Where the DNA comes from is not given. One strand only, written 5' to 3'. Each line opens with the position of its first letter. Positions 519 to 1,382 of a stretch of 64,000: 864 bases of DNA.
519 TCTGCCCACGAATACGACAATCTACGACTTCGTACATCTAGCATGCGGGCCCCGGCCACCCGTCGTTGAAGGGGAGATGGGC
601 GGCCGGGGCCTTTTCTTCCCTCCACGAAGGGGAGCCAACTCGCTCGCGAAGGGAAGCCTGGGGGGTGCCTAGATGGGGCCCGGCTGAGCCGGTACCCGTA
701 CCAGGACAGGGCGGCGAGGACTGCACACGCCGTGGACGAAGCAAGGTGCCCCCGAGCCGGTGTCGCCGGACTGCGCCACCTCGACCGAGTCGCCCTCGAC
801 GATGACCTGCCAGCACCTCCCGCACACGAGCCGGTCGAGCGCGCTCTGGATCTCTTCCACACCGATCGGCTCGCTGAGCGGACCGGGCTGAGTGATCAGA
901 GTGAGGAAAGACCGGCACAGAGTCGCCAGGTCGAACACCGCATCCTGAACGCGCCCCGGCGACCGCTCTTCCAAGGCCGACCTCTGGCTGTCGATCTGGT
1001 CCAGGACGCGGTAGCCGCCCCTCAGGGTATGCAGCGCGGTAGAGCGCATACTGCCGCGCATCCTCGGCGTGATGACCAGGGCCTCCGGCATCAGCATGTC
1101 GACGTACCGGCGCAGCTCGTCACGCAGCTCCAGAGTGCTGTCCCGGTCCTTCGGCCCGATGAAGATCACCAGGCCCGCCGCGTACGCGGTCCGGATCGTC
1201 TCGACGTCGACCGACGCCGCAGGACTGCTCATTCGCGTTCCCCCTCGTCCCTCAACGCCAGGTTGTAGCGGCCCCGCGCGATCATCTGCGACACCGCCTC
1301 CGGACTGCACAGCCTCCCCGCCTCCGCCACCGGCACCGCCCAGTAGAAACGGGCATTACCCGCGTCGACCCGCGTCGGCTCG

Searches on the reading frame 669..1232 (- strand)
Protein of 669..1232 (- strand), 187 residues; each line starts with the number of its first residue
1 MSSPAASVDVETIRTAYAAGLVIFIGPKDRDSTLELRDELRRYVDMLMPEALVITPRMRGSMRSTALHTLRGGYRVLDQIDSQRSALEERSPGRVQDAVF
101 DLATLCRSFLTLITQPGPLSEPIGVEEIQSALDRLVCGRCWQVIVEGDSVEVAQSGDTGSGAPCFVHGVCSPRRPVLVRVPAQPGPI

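Call 33: find_encoding_contigs(protein=window:669-1232:-, flank=10000, max_places=3)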
Protein window:669-1232:- (187 aa): 7 contigs read that carry it; 3 places shown.
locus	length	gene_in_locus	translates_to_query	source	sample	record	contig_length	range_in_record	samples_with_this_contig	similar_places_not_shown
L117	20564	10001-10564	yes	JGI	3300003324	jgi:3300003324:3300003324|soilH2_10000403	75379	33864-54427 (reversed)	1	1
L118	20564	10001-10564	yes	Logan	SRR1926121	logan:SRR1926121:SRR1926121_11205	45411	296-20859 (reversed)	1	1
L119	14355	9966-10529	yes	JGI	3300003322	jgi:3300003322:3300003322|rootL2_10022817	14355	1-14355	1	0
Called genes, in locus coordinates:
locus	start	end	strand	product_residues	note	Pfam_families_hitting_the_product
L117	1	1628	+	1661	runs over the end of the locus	-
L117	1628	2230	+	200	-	-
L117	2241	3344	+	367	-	-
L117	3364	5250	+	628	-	-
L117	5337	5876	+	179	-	-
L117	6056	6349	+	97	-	-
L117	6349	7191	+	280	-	PF01510:Amidase_2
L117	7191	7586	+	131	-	-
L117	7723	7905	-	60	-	-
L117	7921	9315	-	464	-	PF27520:SP15_N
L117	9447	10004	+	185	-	-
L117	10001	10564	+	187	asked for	-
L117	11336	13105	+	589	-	PF00589:Phage_integrase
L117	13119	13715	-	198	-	-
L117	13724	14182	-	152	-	PF13560:HTH_31 (weak), PF01381:HTH_3 (faint)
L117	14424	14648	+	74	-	PF01381:HTH_3 (weak), PF13560:HTH_31 (weak)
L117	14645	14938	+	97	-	-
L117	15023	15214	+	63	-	-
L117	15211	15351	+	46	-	-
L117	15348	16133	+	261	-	-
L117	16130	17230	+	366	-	PF09588:YqaJ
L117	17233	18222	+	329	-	PF03837:RecT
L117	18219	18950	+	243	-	PF00929:RNase_T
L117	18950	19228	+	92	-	-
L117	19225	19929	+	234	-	-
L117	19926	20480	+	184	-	PF05866:RusA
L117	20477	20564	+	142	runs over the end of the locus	-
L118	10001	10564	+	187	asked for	-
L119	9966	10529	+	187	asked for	-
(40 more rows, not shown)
